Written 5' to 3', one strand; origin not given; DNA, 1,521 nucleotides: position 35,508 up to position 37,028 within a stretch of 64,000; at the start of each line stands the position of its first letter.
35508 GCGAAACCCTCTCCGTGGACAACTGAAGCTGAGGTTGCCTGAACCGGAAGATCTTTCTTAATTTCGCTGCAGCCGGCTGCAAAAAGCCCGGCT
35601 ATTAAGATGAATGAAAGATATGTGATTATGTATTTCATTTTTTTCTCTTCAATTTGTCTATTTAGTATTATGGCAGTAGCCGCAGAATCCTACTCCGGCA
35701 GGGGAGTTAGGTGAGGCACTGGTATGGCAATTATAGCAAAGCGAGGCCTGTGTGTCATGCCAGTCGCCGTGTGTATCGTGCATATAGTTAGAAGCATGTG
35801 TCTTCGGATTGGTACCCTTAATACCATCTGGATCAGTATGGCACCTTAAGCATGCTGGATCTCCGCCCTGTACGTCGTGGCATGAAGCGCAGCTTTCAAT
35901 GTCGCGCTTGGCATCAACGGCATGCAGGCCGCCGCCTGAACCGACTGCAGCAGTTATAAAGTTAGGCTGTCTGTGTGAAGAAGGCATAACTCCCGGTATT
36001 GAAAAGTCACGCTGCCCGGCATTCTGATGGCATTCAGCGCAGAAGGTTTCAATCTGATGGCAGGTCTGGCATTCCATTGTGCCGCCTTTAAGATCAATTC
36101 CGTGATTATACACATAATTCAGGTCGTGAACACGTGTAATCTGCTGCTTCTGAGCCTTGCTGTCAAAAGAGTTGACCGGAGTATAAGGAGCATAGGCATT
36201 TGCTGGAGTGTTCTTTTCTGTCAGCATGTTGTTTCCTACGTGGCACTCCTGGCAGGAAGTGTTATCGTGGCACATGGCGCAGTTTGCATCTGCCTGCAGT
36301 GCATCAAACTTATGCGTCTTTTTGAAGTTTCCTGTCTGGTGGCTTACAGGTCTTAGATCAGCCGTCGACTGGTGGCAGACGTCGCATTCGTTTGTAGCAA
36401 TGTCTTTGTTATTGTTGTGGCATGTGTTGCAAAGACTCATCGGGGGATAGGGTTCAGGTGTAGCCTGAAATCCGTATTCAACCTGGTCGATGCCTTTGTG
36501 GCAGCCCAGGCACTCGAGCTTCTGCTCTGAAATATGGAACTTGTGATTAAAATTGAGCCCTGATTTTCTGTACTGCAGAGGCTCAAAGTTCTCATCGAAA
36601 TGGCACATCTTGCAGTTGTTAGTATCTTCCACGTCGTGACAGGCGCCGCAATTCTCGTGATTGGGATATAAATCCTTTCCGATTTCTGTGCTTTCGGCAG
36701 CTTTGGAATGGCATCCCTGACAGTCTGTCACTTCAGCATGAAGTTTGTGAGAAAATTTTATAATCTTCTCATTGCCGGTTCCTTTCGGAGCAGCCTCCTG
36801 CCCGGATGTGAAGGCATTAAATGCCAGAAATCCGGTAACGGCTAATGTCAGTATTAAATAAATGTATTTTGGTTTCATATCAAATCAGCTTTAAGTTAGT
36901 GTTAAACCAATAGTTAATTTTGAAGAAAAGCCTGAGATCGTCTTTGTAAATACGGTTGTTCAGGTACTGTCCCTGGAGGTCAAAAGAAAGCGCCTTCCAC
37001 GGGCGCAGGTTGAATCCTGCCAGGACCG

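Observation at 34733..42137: One operon encoding a complete candidate quinol-to-cell-surface electron conduit (Rrf2, CbcL-like fusion, tetrahaem, porin, 14-haem, lipoprotein cytochrome)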

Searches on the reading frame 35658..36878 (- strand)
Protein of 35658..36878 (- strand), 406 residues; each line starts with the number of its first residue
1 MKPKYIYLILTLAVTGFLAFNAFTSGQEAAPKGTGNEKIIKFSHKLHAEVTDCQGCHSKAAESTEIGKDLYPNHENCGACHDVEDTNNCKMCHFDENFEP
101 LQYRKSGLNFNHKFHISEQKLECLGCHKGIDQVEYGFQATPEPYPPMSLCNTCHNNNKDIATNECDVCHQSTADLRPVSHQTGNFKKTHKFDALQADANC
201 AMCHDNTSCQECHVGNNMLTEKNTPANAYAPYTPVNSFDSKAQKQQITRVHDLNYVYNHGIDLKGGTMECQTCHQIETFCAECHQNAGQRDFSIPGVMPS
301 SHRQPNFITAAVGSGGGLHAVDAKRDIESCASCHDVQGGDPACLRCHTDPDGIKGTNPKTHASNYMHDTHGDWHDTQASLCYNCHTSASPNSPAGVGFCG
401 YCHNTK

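Call 5: search_protein_families(library=pfam, proteins=[window:35658-36878:-], max_evalue=0.01)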
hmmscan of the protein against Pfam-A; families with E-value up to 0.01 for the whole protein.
window:35658-36878:- (406 aa): 4 families
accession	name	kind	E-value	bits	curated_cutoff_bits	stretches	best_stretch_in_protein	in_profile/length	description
PF14522.11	Cytochrome_C7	-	1.5e-16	60.4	24.8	3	109-170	2-67/67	Cytochrome c7 and related cytochrome c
PF02085.21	Cytochrom_CIII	-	9.8e-12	45.6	22.9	2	75-130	31-85/101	Class III cytochrome C family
PF22113.1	Mtrc-MtrF_II-IV_dom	-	4.4e-09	36.6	30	1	51-207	7-166/176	Outer membrane cytochrome MtrC/MtrF-like, domains II/IV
PF14537.11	Cytochrom_c3_2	-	1.1e-08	35.8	25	0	150-213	9-78/79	Cytochrome c3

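Call 6: search_protein_families(library=ncbifam, proteins=[window:35658-36878:-], max_evalue=0.01)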
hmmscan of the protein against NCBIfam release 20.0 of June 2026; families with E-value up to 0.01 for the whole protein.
window:35658-36878:- (406 aa): 2 families
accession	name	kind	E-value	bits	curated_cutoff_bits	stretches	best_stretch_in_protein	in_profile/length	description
TIGR04257.1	nanowire_3heme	domain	4e-11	42.9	40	2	107-170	12-75/75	c(7)-type cytochrome triheme domain-containing protein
NF045713.1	CxxCH_16_HmcA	equivalog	0.00071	18.3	400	0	74-355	111-394/541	sulfate respiration complex hexadecaheme cytochrome HmcA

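Call 32: search_solved_structures(query=window:35658-36878:-, max_evalue=0.1, show_alignments=1)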
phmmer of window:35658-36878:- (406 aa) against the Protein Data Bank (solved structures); distinct sequences matched with E-value up to 0.1: 18.
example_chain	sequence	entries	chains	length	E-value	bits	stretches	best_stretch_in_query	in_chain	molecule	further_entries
8k9e_A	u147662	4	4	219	2.1e-06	30.5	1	6-161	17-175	Cytochrome c7-like domain-containing protein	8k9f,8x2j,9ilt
6btm_A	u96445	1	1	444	2.1e-05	27.2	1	94-163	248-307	Alternative Complex III subunit A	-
4hb6_A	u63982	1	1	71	0.011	18.2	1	40-93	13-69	PpcA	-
3sj1_X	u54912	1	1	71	0.013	17.9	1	40-93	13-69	CYTOCHROME C7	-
4hb8_A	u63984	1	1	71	0.019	17.4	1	40-93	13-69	PpcA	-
3sj4_X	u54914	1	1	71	0.022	17.2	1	40-93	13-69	CYTOCHROME C7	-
3sj0_X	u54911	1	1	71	0.025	17.1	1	40-93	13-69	CYTOCHROME C7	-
1os6_A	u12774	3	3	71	0.026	17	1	40-93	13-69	PpcA | Cytochrome c3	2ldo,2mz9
2n91_A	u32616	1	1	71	0.027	17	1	40-93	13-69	Cytochrome C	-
4haj_A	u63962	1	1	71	0.028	16.9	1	40-93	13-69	PpcA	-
7c52_C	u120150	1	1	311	0.067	15.6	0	108-156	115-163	Photosynthetic reaction center cytochrome c subunit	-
8wdu_C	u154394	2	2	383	0.079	15.4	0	107-155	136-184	Photosynthetic reaction center cytochrome c subunit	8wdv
4hbf_A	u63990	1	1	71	0.079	15.4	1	40-93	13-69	PpcA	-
4hc3_A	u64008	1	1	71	0.08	15.4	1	40-93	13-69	PpcA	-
1eys_C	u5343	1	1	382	0.083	15.3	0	108-156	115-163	PHOTOSYNTHETIC REACTION CENTER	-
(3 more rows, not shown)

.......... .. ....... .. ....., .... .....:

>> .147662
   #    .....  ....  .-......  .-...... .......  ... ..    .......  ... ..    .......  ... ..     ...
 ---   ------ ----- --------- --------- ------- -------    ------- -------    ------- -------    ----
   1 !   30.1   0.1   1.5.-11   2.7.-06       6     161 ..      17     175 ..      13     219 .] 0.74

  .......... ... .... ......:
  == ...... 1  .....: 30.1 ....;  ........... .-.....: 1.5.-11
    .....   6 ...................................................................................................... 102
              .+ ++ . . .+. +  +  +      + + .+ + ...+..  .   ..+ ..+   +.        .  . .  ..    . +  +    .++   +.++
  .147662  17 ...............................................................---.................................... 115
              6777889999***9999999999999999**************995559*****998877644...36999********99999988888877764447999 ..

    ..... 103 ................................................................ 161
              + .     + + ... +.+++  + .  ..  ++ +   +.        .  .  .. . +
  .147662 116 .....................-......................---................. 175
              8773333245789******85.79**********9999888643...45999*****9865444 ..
